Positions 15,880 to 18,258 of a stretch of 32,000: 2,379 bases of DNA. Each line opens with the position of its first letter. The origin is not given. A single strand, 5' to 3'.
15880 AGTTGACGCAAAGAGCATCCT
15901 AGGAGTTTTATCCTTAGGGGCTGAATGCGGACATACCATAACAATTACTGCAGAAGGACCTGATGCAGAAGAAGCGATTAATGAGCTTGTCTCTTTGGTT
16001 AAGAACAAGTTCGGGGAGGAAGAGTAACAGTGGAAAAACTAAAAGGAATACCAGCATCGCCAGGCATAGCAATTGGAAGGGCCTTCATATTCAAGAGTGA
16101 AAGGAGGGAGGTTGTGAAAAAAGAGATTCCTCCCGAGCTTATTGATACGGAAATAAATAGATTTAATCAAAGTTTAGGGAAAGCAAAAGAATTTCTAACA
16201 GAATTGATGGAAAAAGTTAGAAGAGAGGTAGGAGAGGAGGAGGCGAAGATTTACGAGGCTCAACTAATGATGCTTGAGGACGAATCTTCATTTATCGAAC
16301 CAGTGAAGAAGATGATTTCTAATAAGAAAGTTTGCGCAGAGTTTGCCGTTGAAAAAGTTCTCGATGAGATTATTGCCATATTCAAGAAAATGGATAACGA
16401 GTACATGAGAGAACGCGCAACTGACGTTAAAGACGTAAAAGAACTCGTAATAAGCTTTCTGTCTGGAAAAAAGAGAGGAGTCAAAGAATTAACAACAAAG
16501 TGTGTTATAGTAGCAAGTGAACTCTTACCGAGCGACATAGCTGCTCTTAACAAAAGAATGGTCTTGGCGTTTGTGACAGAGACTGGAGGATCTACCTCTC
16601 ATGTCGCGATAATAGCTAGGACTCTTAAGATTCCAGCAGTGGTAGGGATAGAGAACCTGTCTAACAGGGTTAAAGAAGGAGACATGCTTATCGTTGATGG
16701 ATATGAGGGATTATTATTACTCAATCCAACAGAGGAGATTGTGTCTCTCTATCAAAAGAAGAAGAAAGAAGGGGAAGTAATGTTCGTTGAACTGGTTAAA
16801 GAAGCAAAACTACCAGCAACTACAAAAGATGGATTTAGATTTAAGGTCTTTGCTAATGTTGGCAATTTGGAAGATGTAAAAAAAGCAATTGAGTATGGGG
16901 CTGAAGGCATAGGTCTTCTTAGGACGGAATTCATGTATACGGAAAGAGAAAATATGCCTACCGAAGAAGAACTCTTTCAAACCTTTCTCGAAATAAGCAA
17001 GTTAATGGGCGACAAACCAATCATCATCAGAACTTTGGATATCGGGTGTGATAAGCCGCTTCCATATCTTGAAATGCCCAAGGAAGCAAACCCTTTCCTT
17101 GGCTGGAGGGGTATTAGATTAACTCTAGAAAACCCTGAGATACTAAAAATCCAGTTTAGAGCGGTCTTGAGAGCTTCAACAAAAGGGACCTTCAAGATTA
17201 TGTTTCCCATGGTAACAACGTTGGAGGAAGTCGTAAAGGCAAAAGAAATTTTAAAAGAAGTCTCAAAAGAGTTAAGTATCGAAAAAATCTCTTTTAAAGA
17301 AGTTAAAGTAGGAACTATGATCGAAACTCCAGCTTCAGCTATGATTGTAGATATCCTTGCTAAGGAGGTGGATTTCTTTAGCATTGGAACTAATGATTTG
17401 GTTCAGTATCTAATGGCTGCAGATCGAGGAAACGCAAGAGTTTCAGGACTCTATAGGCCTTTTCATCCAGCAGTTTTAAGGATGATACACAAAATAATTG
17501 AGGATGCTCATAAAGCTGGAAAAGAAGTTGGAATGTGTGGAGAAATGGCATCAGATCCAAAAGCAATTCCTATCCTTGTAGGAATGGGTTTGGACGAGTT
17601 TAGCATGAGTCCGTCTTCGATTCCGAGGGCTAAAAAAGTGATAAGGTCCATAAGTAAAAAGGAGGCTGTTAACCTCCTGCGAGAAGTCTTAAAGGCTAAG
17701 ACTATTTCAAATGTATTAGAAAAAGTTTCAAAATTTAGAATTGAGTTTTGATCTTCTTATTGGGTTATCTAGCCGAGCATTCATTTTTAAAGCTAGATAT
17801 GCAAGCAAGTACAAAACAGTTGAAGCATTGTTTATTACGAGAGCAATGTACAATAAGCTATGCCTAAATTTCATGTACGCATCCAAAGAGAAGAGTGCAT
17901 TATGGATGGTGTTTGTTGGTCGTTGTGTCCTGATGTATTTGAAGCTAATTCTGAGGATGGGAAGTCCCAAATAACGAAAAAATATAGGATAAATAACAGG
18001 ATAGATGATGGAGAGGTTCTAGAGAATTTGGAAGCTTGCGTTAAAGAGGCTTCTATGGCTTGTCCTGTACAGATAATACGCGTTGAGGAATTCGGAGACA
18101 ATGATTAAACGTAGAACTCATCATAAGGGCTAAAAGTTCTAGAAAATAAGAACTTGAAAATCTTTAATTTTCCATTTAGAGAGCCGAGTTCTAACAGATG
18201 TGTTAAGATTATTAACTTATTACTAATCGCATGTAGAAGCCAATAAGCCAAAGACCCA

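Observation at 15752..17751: PTS phosphorelay (EI + HPr, with an EIIA-2 at 9989-10450) but no EIIB/EIIC in 32 kb, in a thermophilic archaeal context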

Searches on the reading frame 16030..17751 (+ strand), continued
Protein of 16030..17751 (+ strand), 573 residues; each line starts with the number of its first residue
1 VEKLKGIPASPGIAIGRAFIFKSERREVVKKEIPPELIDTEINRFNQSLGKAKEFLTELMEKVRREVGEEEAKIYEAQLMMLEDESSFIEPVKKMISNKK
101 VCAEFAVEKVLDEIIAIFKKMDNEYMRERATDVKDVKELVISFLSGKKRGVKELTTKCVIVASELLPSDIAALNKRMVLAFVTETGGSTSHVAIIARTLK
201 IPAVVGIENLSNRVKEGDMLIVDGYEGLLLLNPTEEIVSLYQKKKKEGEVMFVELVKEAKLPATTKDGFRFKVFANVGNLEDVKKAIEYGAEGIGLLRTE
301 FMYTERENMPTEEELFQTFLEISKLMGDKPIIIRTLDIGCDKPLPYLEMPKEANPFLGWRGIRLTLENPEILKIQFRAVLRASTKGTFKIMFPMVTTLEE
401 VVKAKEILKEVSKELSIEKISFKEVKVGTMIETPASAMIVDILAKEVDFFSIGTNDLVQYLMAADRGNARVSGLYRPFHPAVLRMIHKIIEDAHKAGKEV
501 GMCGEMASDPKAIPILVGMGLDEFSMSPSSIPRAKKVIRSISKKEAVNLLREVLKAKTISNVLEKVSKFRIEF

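Call 41: search_protein_families(library=pfam, proteins=[L003:5302-5721:+, L006:5236-5724:+], max_evalue=1)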
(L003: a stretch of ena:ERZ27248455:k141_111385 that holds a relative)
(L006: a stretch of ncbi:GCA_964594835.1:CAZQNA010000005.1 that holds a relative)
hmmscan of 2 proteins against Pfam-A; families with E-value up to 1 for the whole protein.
L003:5302-5721:+ (139 aa): 1 family
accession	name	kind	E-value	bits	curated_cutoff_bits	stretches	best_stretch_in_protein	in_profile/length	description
PF07172.16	GRP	-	0.12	13.4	30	1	5-58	3-52/90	Glycine rich protein family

L006:5236-5724:+ (162 aa): 0 families

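Call 51: find_encoding_contigs(protein=P0005, flank=10000, max_places=2)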
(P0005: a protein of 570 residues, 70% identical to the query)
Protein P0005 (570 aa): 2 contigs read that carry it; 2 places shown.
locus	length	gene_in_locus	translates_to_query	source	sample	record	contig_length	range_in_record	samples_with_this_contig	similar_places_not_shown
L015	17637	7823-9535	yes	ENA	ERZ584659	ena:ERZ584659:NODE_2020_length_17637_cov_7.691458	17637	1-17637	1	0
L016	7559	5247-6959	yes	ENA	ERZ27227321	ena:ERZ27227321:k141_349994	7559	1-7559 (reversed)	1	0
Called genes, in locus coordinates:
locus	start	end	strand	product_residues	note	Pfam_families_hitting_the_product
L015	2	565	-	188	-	?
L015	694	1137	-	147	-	PF02566:OsmC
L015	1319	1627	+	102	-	PF02302:PTS_IIB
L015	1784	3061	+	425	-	PF03611:EIIC-GAT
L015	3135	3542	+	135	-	-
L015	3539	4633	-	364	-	PF00364:Biotin_lipoyl, PF25997:BSH_YhbJ (faint), PF02817:E3_binding, PF00198:2-oxoacid_dh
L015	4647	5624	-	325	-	PF02779:Transket_pyr, PF02780:Transketolase_C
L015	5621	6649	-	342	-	PF00676:E1_dh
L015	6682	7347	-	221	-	PF00834:Ribul_P_3_epim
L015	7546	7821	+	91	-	PF00381:PTS-HPr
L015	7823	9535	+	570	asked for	PF05524:PEP-utilisers_N, PF00391:PEP-utilizers, PF02896:PEP-utilizers_C, PF03328:HpcH_HpaI (weak)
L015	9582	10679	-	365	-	PF01950:FBPase_3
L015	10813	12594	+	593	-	PF13402:Peptidase_M60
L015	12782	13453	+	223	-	PF00227:Proteasome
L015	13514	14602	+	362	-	PF04014:MazE_antitoxin, PF01895:PhoU (faint)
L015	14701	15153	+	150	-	-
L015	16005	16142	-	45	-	PF04014:MazE_antitoxin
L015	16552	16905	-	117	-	PF17645:Amdase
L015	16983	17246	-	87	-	PF17645:Amdase (weak)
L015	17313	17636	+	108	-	?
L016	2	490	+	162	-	?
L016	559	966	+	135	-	-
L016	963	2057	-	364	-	PF00364:Biotin_lipoyl, PF25997:BSH_YhbJ (faint), PF02817:E3_binding, PF00198:2-oxoacid_dh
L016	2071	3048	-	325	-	PF02779:Transket_pyr, PF02780:Transketolase_C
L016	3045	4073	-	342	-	PF00676:E1_dh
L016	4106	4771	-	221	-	PF00834:Ribul_P_3_epim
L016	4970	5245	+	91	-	PF00381:PTS-HPr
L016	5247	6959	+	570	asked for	PF05524:PEP-utilisers_N, PF00391:PEP-utilizers, PF02896:PEP-utilizers_C, PF03328:HpcH_HpaI (weak)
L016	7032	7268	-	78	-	PF01950:FBPase_3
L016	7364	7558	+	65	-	?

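Call 61: search_protein_families(library=ncbifam, proteins=[L003:3984-5261:+, L003:3513-3827:+, L003:1804-2259:-, L003:8864-9529:-], max_evalue=0.00001)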
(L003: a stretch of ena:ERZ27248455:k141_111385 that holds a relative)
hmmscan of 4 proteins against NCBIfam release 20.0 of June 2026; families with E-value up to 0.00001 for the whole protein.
L003:3984-5261:+ (425 aa): 1 family
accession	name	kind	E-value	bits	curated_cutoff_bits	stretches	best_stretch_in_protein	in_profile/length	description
TIGR00827.1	EIIC-GAT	subfamily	2.6e-136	454.8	542.2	1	10-414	1-402/407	galactitol-specific PTS transporter subunit IIC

L003:3513-3827:+ (104 aa): 1 family
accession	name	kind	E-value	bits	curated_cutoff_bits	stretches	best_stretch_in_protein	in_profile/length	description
NF007643.0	PRK10310.1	equivalog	8.2e-16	58.3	95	1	9-99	4-91/94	PTS galactitol transporter subunit IIB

L003:1804-2259:- (151 aa): 6 families
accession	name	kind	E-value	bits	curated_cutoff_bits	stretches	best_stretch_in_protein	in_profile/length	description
NF007236.0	PRK09665.1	equivalog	5.9e-19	68.3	139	1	6-139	4-135/150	PTS galactitol transporter subunit IIA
TIGR00848.1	fruA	subfamily_domain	6.7e-14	51.9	103.5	1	8-132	7-128/129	fructose PTS transporter subunit IIA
NF011663.0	PRK15083.1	subfamily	2.6e-12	45.6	589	1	8-148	502-636/639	PTS mannitol transporter subunit IICBA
NF007293.0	PRK09765.1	equivalog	8.7e-11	41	763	1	7-147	12-150/639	PTS 2-O-a-mannosyl-D-glycerate transporter subunit IIABC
NF007389.0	PRK09913.1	equivalog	1.2e-08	35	151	1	8-132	9-129/148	PTS fructose transporter subunit IIA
TIGR01419.1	nitro_reg_IIA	equivalog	5.6e-07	29.5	138.7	1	10-146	13-143/145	PTS IIA-like nitrogen regulatory protein PtsN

L003:8864-9529:- (221 aa): 9 families
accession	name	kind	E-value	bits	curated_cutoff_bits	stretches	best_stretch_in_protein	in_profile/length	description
TIGR01163.1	rpe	equivalog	5.5e-78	261.1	212.6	1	5-214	2-211/211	ribulose-phosphate 3-epimerase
NF004076.0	PRK05581.1-4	subfamily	5.9e-68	228.4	165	1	2-216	4-218/221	ribulose-phosphate 3-epimerase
NF007266.0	PRK09722.1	equivalog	2.9e-55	187.2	271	1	1-217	1-219/230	D-allulose 6-phosphate 3-epimerase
NF005944.0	PRK08005.1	equivalog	1.1e-35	122.8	376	1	5-212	3-206/210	ribulose-phosphate 3 epimerase family protein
NF005986.0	PRK08091.1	equivalog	3.1e-27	96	264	1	4-217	14-227/229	ribulose-phosphate 3-epimerase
NF010658.0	PRK14057.1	equivalog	2e-15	57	530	1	5-207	22-231/254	epimerase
NF005442.0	PRK07028.1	equivalog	1.3e-06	27.3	593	1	167-217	160-210/430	bifunctional hexulose-6-phosphate synthase/ribonuclease regulator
TIGR03128.2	RuMP_HxlA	equivalog_domain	7.9e-06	25.7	200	0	163-215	151-203/205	3-hexulose-6-phosphate synthase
NF041755.1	RuMP_HxlAB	equivalog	8.2e-06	25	500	0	158-217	151-210/391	bifunctional 3-hexulose-6-phosphate synthase/6-phospho-3-hexuloisomerase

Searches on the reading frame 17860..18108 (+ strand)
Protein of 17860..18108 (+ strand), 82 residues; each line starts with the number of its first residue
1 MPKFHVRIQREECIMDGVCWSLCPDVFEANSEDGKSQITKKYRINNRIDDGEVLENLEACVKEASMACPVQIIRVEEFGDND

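Call 41: search_protein_families(library=pfam, proteins=[window:17860-18108:+], max_evalue=1)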
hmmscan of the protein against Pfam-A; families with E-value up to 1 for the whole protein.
window:17860-18108:+ (82 aa): 7 families
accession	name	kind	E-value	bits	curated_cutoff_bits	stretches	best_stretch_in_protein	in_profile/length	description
PF13459.11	Fer4_15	-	2e-15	57.7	22.4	1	6-75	1-66/66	4Fe-4S single cluster domain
PF13370.11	Fer4_13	-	6.5e-13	49.6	24.5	1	10-75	3-58/58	4Fe-4S single cluster domain of Ferredoxin I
PF00037.32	Fer4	-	0.0033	17.6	21.1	1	7-24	2-19/24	4Fe-4S binding domain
PF13237.11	Fer4_10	-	0.0048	17.2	25.5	1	5-61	1-43/53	4Fe-4S dicluster domain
PF12838.12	Fer4_7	-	0.048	14.6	27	0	4-24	29-49/52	4Fe-4S dicluster domain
PF14697.11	Fer4_21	-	0.16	12.6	35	0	7-37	2-33/59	4Fe-4S dicluster domain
PF04273.18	BLH_phosphatase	-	0.19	12.5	26.1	1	42-75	30-63/110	Beta-lactamase hydrolase-like protein, phosphatase-like domain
